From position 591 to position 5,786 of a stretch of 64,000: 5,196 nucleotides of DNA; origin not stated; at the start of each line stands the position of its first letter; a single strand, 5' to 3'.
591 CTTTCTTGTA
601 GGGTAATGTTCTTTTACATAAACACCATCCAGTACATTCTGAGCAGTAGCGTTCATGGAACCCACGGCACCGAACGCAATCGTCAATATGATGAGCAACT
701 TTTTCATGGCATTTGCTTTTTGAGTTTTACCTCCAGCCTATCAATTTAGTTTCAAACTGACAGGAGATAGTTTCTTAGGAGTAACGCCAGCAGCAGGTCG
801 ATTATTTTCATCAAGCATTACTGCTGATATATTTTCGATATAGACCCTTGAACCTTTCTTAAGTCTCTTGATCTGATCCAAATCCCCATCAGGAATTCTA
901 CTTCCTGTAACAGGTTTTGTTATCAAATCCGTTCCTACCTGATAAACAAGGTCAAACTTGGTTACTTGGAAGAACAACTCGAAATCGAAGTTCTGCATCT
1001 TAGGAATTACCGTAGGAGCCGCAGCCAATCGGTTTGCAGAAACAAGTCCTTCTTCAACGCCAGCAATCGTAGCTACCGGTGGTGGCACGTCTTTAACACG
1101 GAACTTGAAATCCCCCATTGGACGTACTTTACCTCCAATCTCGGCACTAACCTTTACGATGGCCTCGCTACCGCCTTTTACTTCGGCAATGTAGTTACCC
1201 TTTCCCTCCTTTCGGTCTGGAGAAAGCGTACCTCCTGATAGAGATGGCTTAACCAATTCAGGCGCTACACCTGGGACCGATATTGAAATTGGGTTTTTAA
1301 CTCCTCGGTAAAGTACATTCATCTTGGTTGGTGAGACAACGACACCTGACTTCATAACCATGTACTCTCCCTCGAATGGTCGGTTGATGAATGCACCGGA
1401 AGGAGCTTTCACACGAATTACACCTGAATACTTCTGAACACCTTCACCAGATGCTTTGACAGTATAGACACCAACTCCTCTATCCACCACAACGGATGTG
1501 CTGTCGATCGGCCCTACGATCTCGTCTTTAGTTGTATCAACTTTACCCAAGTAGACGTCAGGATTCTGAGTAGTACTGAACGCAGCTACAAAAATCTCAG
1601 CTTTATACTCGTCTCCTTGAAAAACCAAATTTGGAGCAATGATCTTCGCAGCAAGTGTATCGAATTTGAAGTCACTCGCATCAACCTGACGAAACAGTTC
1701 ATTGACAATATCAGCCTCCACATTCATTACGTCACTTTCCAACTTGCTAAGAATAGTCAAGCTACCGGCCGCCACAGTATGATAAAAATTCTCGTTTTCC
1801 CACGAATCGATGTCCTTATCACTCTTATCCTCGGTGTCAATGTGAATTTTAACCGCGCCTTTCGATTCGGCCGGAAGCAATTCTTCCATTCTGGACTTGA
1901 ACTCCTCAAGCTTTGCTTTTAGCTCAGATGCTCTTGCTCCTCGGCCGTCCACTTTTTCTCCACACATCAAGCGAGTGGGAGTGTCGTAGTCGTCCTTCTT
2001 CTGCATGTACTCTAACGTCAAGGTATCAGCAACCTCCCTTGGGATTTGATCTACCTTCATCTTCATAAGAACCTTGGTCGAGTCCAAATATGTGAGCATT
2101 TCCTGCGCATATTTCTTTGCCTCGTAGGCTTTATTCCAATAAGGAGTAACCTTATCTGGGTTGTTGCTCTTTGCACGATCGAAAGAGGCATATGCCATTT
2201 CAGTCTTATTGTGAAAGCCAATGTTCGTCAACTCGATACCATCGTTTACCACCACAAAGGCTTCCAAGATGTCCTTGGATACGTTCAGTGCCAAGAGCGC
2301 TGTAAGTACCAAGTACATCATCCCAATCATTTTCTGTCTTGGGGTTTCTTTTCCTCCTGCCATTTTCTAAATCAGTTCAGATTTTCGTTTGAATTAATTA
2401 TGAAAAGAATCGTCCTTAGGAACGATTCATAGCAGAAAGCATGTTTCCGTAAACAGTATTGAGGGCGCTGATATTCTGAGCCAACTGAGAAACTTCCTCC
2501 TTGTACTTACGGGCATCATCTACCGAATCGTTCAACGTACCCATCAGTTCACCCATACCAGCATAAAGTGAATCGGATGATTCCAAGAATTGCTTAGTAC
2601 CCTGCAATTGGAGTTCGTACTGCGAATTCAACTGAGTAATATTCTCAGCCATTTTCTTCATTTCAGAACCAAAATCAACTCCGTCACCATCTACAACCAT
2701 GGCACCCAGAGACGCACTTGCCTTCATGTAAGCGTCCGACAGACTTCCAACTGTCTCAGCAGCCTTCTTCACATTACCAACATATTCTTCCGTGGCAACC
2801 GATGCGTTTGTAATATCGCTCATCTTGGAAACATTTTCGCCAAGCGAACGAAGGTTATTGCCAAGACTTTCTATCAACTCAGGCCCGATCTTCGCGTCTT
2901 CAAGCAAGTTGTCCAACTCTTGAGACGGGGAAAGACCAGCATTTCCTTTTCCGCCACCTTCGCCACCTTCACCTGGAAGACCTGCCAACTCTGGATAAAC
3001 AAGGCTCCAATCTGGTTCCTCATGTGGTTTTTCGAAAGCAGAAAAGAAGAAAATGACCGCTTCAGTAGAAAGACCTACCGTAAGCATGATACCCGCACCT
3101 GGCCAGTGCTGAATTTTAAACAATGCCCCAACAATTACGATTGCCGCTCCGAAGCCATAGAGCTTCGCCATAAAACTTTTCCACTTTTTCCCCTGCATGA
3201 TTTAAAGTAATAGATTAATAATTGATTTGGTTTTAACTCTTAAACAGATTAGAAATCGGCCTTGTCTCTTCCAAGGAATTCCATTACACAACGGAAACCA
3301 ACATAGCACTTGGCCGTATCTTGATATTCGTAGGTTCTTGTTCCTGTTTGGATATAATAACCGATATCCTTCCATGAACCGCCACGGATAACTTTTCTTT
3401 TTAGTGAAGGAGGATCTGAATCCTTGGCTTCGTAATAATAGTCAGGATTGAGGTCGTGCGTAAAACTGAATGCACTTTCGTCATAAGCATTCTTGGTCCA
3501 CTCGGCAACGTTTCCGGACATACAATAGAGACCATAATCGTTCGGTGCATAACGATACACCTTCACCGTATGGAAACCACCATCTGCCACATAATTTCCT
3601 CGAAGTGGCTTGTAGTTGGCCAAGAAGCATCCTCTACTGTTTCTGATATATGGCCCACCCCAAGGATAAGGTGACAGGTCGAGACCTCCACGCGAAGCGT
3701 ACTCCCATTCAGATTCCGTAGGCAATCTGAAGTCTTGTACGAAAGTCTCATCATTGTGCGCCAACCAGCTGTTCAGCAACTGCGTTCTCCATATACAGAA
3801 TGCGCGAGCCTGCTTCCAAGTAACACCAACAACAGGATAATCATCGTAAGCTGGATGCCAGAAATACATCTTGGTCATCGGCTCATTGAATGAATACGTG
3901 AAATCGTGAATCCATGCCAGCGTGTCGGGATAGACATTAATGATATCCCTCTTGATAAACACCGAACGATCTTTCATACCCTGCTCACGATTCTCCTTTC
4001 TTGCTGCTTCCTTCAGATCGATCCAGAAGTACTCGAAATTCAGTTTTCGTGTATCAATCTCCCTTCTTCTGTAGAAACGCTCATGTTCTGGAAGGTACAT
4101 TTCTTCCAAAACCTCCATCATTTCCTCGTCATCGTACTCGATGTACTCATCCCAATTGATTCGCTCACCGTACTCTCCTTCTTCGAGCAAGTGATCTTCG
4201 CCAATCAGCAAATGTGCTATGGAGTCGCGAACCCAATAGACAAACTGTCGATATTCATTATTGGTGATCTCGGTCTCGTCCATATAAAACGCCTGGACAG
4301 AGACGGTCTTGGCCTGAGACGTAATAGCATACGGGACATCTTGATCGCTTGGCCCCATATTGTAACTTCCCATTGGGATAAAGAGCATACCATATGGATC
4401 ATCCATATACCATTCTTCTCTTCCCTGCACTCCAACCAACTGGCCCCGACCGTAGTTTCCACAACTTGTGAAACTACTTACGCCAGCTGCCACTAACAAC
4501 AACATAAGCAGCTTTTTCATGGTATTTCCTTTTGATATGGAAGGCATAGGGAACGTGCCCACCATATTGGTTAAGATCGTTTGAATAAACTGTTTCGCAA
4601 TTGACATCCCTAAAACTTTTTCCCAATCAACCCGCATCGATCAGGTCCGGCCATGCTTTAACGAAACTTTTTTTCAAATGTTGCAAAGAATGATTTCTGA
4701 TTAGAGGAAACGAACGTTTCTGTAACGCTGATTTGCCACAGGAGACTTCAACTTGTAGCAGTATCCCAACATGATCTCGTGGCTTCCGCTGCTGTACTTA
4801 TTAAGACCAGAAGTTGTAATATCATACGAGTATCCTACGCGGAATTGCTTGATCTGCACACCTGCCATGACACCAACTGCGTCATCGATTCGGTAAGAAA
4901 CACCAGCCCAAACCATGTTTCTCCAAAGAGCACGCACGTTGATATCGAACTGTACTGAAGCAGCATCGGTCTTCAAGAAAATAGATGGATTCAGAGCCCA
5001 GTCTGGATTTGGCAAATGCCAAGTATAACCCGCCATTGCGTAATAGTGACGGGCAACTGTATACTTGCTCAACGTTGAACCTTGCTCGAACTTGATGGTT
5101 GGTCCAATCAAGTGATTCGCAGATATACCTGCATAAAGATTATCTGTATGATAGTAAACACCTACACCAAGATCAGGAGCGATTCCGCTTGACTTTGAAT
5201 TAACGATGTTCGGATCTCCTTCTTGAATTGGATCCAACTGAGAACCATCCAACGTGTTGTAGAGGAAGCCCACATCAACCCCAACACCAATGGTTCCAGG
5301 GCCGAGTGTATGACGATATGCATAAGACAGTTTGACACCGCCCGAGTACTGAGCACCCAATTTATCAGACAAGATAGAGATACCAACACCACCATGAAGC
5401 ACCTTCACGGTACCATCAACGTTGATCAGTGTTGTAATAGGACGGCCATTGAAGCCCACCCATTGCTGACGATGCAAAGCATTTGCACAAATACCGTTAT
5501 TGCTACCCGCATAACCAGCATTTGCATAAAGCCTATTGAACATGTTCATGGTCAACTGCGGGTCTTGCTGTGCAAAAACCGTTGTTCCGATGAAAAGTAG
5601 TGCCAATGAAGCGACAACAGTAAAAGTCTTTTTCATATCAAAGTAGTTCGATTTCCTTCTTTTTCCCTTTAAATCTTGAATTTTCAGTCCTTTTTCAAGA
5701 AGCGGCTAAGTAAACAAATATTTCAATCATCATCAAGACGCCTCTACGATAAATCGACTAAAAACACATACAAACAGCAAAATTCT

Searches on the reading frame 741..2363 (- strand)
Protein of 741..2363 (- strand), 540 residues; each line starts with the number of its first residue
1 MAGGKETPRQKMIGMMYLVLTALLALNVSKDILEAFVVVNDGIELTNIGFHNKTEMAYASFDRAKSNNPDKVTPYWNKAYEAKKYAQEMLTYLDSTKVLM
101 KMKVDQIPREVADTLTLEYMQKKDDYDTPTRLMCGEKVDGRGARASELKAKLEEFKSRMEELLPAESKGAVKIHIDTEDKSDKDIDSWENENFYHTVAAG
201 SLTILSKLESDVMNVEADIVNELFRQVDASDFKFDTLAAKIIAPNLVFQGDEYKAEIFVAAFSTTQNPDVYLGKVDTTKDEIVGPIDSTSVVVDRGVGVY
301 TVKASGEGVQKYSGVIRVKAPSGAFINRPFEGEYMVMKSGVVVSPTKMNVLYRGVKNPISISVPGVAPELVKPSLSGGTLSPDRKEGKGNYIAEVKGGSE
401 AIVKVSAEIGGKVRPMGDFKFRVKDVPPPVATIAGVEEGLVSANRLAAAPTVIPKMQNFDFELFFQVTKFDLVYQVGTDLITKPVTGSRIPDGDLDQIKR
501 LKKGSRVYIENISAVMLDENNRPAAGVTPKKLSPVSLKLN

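Call 15: search_protein_families(library=pfam, proteins=[window:741-2363:-], max_evalue=0.00001)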
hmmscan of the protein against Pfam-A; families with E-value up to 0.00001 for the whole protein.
window:741-2363:- (540 aa): 4 families
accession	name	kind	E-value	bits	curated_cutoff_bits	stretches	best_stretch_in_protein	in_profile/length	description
PF12081.13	GldM_1st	-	1.2e-31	110.7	25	1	31-224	1-192/194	GldM N-terminal domain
PF21602.3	GldM_3rd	-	1.7e-24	86.3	25.2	1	341-424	2-82/82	GldM third domain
PF21601.3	GldM_2nd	-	9e-20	71.4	24.4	1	228-338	1-98/98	GldM second domain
PF12080.14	GldM_4th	-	1.8e-10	41.9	24.6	1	427-517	1-96/114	GldM C-terminal domain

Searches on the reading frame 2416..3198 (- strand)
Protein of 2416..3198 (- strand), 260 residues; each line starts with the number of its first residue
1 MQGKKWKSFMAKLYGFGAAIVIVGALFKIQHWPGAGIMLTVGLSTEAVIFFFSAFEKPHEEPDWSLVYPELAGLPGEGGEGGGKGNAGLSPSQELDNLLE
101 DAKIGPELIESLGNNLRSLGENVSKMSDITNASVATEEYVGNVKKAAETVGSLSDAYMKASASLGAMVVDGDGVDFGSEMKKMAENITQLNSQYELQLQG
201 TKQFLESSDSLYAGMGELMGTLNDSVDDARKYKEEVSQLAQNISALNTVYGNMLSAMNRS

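Call 15: search_protein_families(library=pfam, proteins=[window:2416-3198:-], max_evalue=0.00001)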
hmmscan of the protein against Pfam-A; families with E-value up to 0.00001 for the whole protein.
window:2416-3198:- (260 aa): 1 family
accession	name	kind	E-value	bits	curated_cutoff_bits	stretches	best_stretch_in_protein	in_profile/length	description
PF22827.1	GldL_N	-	7.6e-33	112.9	24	1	13-73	1-61/62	GldL N-terminal domain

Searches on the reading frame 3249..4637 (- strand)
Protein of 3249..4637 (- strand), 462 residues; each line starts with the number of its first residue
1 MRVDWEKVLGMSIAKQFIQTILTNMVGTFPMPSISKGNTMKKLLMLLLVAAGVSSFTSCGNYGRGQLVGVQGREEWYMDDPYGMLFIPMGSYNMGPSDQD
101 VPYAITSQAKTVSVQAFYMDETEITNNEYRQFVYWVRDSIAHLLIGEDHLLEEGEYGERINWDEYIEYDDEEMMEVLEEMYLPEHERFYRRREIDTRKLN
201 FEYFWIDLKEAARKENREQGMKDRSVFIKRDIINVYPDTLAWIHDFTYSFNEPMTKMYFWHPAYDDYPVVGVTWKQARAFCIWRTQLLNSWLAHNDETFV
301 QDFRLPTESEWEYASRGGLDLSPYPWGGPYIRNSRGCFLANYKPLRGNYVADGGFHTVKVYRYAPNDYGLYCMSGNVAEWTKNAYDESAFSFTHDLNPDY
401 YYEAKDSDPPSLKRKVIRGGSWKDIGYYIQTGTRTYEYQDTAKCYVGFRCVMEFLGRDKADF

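Call 15: search_protein_families(library=pfam, proteins=[window:3249-4637:-], max_evalue=0.00001)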
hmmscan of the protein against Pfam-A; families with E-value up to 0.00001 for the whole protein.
window:3249-4637:- (462 aa): 1 family
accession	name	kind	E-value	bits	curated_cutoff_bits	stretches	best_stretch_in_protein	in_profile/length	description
PF03781.23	FGE-sulfatase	-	8.5e-45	153.8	23.3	1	83-451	4-254/255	Sulfatase-modifying factor enzyme 1-like domain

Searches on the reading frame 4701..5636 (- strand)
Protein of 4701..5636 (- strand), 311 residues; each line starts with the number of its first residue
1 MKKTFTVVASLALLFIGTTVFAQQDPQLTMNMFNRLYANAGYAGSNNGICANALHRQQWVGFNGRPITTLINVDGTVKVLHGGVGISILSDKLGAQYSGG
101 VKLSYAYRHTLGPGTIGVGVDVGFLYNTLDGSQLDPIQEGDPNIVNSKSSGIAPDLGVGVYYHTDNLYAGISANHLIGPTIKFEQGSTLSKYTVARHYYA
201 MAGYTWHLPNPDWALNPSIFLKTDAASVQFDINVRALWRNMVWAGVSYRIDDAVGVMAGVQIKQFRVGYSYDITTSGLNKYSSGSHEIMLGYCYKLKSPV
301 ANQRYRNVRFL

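Call 15: search_protein_families(library=pfam, proteins=[window:4701-5636:-], max_evalue=0.00001)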
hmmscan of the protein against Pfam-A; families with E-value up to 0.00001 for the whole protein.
window:4701-5636:- (311 aa): 1 family
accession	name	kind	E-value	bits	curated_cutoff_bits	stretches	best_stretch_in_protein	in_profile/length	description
PF11751.14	PorP_SprF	-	3.6e-71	240.3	22.3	1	21-292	2-273/273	Type IX secretion system membrane protein PorP/SprF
